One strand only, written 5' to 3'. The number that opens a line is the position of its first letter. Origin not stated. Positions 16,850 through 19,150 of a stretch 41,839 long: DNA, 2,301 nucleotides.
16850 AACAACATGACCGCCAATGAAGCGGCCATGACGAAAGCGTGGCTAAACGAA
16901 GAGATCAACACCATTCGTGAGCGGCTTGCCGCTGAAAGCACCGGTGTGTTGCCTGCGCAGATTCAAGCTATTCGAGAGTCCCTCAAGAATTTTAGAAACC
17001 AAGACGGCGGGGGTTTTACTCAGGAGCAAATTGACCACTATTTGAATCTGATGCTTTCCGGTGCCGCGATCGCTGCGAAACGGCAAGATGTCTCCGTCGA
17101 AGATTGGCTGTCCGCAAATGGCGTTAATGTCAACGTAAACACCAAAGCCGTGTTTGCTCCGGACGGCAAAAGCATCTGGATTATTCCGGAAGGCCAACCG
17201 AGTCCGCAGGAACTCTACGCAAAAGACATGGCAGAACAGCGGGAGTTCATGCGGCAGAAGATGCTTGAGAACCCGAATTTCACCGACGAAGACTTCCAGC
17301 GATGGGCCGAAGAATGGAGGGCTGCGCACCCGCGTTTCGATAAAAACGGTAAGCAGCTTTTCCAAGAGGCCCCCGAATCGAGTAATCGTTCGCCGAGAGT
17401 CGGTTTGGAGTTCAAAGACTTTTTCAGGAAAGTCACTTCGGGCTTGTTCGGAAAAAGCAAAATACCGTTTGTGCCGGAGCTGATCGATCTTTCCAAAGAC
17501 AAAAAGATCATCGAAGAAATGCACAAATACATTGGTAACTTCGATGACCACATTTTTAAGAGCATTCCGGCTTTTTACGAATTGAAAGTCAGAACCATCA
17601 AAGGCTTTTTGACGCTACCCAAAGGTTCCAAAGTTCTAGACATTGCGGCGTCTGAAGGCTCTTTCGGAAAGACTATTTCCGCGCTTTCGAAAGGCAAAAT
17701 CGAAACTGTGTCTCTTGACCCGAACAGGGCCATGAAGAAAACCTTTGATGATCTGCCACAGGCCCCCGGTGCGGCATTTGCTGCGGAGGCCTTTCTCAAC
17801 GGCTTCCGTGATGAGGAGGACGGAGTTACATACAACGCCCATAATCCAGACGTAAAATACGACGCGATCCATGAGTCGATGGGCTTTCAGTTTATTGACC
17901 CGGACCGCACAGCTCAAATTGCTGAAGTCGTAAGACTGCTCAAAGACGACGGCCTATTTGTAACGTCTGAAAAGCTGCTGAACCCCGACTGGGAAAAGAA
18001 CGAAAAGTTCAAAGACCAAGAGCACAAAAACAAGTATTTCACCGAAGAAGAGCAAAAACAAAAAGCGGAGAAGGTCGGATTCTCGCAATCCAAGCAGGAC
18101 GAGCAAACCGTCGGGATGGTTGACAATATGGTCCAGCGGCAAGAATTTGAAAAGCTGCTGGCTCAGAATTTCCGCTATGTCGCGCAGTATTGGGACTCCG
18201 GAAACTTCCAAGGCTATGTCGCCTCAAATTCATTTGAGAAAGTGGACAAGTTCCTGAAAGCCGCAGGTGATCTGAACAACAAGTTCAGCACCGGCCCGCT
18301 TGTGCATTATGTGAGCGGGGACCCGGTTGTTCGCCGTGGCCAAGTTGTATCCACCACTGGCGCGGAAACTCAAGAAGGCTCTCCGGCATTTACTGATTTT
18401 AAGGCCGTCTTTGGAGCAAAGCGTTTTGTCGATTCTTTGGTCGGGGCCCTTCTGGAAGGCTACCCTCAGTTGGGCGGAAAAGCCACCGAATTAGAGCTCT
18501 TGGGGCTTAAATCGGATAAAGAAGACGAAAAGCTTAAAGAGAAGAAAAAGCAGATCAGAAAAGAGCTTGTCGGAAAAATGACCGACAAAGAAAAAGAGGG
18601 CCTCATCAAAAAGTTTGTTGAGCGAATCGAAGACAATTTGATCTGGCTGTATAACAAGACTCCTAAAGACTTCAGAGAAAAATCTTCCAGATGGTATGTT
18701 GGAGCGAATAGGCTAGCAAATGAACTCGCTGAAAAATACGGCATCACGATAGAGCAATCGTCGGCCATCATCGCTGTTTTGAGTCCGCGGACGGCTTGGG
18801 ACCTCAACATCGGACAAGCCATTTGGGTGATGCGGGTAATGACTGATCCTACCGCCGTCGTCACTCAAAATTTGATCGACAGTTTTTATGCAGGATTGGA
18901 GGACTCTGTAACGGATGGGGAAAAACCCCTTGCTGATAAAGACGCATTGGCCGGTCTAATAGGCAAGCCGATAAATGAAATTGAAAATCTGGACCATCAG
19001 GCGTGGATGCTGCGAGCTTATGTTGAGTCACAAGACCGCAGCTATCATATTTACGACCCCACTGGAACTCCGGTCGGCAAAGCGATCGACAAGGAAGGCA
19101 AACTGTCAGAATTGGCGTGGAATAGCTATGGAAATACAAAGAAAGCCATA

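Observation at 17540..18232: Full-length CmoA-like (carboxy-SAM synthase-like) domain embedded in the giant virion protein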

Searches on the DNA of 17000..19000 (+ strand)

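Call 6: search_dna_similar(query=window:17000-19000:+, collection=phages, mode=distant, max_rows=20)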
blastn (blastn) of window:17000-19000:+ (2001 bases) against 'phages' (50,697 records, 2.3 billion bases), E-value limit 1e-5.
No match.
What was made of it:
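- Tried and rejected: Nucleotide search of 17000-19000 against GenBank phages: no match (call 6).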
